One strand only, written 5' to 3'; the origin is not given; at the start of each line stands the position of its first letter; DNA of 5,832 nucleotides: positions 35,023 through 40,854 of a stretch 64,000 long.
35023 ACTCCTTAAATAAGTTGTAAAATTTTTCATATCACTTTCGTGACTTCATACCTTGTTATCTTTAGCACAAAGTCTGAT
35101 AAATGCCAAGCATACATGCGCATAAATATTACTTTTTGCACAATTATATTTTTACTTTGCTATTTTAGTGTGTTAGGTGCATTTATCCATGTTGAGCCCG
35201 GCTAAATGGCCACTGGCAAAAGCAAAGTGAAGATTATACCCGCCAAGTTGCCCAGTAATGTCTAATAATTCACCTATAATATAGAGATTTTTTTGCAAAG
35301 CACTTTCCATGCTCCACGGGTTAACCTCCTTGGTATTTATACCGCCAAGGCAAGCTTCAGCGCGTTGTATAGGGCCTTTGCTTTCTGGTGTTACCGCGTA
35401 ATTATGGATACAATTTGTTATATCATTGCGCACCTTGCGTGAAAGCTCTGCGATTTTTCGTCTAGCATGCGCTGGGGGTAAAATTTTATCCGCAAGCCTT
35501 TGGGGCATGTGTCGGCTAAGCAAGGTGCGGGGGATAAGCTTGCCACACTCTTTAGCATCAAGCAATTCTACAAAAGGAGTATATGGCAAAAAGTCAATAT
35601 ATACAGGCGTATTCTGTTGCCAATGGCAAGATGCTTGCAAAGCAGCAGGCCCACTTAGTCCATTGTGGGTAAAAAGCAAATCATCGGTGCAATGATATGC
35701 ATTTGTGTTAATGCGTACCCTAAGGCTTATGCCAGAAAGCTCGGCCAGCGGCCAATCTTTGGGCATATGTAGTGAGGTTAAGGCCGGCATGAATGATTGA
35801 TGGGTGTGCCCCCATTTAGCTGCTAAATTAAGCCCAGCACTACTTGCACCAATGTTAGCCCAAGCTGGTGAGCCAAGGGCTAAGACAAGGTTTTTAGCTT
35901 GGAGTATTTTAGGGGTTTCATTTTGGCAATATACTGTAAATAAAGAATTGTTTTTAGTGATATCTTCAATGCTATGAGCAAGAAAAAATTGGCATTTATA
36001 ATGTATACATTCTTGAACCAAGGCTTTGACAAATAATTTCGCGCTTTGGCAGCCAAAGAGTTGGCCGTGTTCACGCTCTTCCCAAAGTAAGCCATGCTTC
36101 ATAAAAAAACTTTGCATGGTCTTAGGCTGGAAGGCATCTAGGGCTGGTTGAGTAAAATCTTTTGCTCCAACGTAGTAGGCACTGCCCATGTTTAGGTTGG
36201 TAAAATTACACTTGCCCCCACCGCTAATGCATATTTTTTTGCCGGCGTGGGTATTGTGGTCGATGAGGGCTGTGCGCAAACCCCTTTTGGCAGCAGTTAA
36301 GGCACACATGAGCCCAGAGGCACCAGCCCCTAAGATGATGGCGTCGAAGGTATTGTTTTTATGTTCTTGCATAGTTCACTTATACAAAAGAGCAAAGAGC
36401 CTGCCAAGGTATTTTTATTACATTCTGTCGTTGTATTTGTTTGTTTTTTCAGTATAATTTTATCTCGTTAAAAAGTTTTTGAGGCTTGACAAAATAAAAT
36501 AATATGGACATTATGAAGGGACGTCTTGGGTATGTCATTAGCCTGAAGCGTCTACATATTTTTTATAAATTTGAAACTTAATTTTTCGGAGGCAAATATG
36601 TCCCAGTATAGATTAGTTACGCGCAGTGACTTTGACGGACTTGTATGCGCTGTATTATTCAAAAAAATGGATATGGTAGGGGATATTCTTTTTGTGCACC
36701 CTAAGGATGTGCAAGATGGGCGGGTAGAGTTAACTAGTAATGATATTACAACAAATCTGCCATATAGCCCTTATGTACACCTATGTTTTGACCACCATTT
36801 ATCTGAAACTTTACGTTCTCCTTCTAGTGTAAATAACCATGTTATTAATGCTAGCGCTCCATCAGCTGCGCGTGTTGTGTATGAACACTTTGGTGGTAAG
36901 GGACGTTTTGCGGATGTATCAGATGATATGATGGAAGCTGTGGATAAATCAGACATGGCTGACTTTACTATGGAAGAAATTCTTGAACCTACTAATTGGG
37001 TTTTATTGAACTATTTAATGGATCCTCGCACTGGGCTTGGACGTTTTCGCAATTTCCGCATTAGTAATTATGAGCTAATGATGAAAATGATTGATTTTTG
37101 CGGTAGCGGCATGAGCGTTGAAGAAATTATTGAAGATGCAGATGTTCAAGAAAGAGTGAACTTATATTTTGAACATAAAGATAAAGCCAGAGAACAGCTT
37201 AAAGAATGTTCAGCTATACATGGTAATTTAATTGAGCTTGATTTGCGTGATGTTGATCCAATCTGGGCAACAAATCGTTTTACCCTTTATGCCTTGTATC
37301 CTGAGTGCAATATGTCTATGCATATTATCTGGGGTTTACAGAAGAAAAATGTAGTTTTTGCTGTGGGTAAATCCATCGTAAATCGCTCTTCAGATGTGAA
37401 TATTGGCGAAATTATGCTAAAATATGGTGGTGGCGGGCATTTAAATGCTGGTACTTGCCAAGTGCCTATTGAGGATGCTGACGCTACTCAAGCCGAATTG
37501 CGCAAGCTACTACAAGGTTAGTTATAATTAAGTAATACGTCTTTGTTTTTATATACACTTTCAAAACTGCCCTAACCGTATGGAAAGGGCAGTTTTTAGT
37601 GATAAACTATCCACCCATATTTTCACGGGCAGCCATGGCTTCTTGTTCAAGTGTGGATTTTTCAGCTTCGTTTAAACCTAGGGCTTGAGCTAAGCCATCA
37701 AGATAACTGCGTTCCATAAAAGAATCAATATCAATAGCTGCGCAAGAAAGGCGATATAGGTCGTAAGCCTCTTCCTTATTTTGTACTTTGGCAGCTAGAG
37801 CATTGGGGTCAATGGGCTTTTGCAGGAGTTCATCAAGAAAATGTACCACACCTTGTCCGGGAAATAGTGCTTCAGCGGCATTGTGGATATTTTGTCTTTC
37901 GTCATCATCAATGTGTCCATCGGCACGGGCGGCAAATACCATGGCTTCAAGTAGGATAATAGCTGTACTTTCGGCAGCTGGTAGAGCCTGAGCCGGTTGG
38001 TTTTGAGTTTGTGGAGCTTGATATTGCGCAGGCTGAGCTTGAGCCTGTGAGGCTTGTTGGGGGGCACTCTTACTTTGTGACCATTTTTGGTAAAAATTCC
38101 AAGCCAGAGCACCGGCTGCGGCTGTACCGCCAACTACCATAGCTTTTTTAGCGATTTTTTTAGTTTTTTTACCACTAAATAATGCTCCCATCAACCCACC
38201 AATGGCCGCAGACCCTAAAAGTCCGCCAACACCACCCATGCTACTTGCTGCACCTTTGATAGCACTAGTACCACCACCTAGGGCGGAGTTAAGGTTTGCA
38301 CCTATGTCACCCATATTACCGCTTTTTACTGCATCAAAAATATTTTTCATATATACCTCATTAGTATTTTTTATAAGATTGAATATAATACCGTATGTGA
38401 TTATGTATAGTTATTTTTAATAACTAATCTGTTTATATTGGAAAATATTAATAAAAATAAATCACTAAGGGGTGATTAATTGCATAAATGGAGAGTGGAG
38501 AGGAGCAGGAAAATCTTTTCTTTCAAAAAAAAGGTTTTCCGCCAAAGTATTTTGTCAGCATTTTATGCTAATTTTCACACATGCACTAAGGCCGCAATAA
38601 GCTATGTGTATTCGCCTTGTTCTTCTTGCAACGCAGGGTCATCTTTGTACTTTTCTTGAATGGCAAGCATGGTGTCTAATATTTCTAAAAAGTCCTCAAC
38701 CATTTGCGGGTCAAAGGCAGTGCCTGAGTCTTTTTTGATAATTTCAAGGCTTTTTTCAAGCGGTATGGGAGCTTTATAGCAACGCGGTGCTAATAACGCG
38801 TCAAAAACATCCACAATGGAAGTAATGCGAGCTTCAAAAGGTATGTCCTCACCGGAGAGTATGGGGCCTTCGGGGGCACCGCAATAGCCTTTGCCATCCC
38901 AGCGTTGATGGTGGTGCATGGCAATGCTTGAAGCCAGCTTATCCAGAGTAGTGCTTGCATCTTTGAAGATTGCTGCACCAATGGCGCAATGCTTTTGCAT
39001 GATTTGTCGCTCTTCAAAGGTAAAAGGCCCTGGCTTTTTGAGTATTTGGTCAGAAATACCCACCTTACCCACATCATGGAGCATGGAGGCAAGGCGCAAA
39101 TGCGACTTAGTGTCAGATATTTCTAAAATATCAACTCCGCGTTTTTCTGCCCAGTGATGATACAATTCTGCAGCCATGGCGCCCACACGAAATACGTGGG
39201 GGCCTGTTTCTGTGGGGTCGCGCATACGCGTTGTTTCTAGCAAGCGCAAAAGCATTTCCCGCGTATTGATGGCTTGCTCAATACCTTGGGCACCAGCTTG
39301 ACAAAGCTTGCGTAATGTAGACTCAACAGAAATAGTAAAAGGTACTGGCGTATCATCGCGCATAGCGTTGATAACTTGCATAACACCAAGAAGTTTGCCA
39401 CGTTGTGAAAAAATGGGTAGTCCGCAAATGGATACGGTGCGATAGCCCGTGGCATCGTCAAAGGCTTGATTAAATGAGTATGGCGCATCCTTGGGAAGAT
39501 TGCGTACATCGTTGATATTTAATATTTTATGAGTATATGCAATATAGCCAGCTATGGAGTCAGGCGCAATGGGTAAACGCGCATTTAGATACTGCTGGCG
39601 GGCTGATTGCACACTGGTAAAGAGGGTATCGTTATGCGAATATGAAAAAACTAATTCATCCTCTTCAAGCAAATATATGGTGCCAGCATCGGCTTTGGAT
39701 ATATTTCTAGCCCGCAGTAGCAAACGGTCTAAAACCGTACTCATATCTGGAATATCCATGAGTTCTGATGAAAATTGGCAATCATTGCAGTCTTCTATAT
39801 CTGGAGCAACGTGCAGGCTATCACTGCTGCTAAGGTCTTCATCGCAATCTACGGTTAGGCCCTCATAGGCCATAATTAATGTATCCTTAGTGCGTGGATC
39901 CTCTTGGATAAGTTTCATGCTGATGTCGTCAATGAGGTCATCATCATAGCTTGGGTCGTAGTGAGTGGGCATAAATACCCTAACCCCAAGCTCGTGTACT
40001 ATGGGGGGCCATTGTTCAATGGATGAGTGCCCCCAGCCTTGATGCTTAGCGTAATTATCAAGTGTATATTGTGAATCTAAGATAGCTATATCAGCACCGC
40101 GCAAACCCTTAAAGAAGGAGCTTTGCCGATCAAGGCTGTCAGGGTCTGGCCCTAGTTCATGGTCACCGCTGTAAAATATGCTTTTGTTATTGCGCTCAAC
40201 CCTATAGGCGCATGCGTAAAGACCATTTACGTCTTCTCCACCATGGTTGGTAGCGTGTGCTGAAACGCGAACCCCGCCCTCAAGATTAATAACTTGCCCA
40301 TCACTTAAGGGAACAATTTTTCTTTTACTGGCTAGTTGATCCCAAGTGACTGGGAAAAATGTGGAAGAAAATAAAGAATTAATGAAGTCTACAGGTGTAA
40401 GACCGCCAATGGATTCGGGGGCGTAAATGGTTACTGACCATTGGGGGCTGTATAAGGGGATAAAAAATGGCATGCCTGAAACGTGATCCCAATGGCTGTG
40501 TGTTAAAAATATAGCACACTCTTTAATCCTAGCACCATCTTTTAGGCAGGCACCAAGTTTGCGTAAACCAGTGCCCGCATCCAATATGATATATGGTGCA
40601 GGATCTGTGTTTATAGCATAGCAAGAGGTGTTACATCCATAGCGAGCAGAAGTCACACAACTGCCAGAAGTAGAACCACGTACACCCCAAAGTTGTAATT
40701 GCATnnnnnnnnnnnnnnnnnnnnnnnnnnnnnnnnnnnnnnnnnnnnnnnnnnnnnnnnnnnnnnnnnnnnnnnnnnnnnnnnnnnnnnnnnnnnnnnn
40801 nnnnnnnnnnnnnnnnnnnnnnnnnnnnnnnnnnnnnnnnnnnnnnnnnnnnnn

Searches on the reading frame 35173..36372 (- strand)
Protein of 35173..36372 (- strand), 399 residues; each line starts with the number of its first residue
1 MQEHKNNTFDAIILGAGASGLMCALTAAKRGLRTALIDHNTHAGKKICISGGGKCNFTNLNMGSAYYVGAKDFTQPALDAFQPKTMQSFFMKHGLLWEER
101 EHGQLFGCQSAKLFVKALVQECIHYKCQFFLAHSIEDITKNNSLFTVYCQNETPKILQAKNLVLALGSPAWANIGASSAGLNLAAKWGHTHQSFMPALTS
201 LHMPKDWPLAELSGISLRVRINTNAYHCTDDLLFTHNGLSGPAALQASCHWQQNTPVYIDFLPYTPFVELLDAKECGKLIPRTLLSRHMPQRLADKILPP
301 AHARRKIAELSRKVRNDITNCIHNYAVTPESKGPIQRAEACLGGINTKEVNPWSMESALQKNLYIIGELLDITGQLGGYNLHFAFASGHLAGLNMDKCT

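Call 24: search_protein_families(library=ncbifam, proteins=[window:35173-36372:-], max_evalue=1e-10)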
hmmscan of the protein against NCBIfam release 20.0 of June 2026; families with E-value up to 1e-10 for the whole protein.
window:35173-36372:- (399 aa): 2 families
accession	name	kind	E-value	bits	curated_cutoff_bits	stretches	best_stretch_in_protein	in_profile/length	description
TIGR00275.1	TIGR00275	subfamily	1.1e-99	334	183.8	1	12-392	2-400/401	aminoacetone oxidase family FAD-binding enzyme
TIGR03862.1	flavo_PP4765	subfamily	3.9e-16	58.9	242.65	1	32-394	2-370/376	TIGR03862 family flavoprotein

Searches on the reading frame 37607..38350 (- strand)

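Call 3: search_protein_families(library=pfam, proteins=[window:37607-38350:-], max_evalue=0.01)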
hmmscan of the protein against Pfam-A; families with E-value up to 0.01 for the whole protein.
window:37607-38350:- (247 aa): 2 families
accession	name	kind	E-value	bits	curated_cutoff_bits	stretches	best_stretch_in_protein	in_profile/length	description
PF04391.17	DUF533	-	2.4e-49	167.8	29.6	1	44-237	2-177/178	Protein of unknown function (DUF533)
PF05099.18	TerB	-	0.00078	20.2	24.4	1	104-162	45-106/118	Tellurite resistance protein TerB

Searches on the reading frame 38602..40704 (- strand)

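Call 3: search_protein_families(library=pfam, proteins=[window:38602-40704:-], max_evalue=0.01)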
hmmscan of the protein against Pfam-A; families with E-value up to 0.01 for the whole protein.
window:38602-40704:- (700 aa): 6 families
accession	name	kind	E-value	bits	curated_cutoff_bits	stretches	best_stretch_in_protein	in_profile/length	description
PF13487.12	HD_5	-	8.3e-23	81.4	27.2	1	530-667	36-169/170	HD domain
PF12706.13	Lactamase_B_2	-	2.6e-18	66.8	27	1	39-249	3-200/200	Beta-lactamase superfamily domain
PF01966.28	HD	-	2.3e-14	54.1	22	1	503-636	4-115/116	HD domain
PF01590.32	GAF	-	3.4e-11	44.2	22.4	1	320-470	1-128/133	GAF domain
PF00753.33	Lactamase_B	-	7.5e-08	33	22.7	1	22-87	2-69/196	Metallo-beta-lactamase superfamily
PF18019.7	Cas3_HD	-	0.0041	17.6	23.1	1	503-599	18-130/207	Cas3, HD domain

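Call 4: search_protein_families(library=ncbifam, proteins=[window:38602-40704:-], max_evalue=0.01)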
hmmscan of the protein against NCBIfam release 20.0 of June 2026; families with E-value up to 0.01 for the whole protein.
window:38602-40704:- (700 aa): 8 families
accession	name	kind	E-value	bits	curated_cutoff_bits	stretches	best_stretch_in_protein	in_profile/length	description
NF053512.1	nitric_RR_NosR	exception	4.2e-24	85.3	400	1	512-685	200-363/422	response regulator c-di-GMP phosphodiesterase, NosR family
TIGR02651.1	RNase_Z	equivalog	3.4e-10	39.5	292.95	1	25-174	17-152/302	ribonuclease Z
NF000801.0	PRK00055.1-3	equivalog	1.7e-06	27.3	252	1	58-173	49-156/307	ribonuclease Z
NF041257.1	GntH_guanitoxin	equivalog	3.8e-05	22.7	333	0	10-82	15-88/374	guanitoxin biosynthesis MBL fold metallo-hydrolase GntH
NF000800.0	PRK00055.1-1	equivalog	0.00035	19.7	398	0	64-174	59-155/305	ribonuclease Z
NF002558.0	PRK02126.1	subfamily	0.00066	18.8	315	0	64-82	50-68/345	ribonuclease Z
TIGR01596.1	cas3_HD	equivalog_domain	0.001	19.2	43.45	1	503-604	4-106/178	CRISPR-associated endonuclease Cas3''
TIGR00277.1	HDIG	domain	0.0075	16.1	27.6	0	533-600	27-84/84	HDIG domain-containing metalloprotein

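Call 49: search_protein_families(library=padloc, proteins=[window:38602-40704:-], max_evalue=0.001)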
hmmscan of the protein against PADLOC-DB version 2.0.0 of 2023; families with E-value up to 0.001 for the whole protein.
window:38602-40704:- (700 aa): 2 families
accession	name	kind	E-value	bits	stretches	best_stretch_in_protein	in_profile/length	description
PDLC01254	Cas3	-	1.2e-05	23.6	1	503-603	12-93/164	CAS-I; effector_G3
PDLC00940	Cas3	-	0.00027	19.2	1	503-604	4-106/178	CRISPR-associated endonuclease Cas3-HD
